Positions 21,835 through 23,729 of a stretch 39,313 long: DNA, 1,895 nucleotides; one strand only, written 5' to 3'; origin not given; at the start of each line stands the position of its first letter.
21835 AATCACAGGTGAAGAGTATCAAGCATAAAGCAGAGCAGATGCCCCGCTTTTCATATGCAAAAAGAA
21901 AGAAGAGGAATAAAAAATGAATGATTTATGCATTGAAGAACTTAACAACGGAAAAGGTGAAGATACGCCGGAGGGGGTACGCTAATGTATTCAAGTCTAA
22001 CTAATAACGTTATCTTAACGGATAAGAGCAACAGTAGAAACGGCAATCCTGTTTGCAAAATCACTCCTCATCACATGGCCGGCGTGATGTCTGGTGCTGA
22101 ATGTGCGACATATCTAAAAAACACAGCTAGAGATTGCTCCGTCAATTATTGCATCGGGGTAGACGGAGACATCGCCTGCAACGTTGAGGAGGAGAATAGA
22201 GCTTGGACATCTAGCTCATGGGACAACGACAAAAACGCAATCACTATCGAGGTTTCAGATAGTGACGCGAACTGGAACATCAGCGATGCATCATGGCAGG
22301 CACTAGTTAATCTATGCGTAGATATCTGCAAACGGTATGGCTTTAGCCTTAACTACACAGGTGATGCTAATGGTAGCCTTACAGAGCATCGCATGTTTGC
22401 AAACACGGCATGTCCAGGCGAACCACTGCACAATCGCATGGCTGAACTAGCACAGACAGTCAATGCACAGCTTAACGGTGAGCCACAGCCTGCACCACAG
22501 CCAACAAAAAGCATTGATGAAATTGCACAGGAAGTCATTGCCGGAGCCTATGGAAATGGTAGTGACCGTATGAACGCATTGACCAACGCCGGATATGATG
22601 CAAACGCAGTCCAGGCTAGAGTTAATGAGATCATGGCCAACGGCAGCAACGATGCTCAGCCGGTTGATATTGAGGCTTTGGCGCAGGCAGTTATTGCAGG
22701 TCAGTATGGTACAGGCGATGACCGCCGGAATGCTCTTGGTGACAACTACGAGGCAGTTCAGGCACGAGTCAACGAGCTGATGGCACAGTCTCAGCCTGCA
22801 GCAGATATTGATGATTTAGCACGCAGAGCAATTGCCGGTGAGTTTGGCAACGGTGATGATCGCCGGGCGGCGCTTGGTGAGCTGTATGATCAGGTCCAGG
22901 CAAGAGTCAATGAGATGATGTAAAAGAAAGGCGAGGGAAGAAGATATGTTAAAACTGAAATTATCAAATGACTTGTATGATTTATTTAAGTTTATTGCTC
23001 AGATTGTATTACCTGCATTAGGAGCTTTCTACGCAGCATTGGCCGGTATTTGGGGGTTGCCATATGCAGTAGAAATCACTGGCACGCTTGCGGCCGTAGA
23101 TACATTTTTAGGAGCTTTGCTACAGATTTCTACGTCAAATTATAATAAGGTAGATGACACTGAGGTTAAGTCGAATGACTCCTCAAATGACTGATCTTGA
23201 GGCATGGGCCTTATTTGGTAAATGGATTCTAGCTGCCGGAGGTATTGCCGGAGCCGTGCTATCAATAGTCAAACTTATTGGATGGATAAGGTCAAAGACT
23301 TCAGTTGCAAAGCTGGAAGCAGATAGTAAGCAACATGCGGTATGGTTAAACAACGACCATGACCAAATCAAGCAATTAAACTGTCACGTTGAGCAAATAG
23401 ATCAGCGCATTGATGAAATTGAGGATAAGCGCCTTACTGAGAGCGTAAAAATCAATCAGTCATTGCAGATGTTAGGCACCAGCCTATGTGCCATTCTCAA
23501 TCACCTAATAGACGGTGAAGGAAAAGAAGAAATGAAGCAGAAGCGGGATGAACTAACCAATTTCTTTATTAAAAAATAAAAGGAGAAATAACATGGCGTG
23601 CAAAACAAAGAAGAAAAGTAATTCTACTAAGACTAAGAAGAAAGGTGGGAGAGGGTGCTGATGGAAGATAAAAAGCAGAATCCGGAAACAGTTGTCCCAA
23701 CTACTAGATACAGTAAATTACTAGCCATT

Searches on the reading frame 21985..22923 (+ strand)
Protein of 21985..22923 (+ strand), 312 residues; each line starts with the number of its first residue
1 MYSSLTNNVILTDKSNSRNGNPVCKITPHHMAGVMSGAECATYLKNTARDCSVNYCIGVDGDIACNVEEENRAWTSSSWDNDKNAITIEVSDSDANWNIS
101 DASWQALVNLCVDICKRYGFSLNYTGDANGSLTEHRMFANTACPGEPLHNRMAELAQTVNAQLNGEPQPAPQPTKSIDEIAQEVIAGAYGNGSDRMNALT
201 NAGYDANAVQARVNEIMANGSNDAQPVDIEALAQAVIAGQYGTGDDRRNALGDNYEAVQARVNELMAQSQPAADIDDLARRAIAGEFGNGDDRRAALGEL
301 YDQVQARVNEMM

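Call 81: search_protein_families(library=pfam, proteins=[window:21985-22923:+], max_evalue=0.001)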
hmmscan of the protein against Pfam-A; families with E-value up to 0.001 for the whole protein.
window:21985-22923:+ (312 aa): 2 families
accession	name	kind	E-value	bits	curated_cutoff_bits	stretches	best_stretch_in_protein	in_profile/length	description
PF08230.16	CW_7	-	2.7e-48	161.8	25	3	178-217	1-40/40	CW_7 repeat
PF01510.30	Amidase_2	-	7.3e-18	65.6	26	1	20-146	2-131/131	N-acetylmuramoyl-L-alanine amidase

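Call 82: search_protein_families(library=phrogs, proteins=[window:21985-22923:+], max_evalue=0.001)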
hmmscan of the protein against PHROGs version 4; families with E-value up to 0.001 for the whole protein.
window:21985-22923:+ (312 aa): 15 families
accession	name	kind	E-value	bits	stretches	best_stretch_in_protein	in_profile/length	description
phrog_7698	-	lysis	1.3e-98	331.7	3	2-171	3-164/316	endolysin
phrog_3861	-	lysis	1.2e-30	107.9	3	218-272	187-241/455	amidase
phrog_20388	-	lysis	4.8e-26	92.9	1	3-165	187-361/527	endolysin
phrog_14048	-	lysis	1.1e-23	85.5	1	14-175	18-185/305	endolysin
phrog_16241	-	lysis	1.2e-23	85.1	1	168-310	137-288/290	endolysin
phrog_1794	-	lysis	1.7e-23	84.6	1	6-186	37-213/336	amidase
phrog_833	-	lysis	5.5e-20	73.2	1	17-184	24-201/294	endolysin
phrog_19265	-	unknown function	2.1e-19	71.3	1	15-150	16-146/293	-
phrog_2338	-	lysis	1.6e-13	51.8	1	8-167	12-177/346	endolysin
phrog_1493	-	lysis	9.8e-13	49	1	18-243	29-264/394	endolysin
phrog_9611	-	lysis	5.3e-09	37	1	22-165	22-171/246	endolysin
phrog_4018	-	lysis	1.5e-07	32.5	1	42-166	51-160/285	amidase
phrog_3393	-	lysis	4.7e-07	30.9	1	5-150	5-158/342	endolysin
phrog_15001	-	lysis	6.8e-07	29.7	0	41-123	69-152/367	endolysin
phrog_8164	-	lysis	4.4e-06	27.2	1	14-123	17-132/320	endolysin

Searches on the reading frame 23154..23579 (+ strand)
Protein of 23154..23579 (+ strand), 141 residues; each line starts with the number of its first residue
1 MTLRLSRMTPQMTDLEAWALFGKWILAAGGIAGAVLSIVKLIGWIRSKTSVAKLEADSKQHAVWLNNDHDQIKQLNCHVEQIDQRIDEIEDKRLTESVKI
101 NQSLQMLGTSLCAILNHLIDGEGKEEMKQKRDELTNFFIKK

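Call 81: search_protein_families(library=pfam, proteins=[window:23154-23579:+], max_evalue=0.001)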
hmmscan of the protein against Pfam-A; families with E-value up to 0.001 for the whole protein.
window:23154-23579:+ (141 aa): 0 families

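Call 82: search_protein_families(library=phrogs, proteins=[window:23154-23579:+], max_evalue=0.001)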
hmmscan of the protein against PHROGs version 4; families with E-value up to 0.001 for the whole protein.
window:23154-23579:+ (141 aa): 1 family
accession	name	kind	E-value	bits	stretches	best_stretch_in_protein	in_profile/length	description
phrog_1009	-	unknown function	3.3e-05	24.9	1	25-92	8-84/103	-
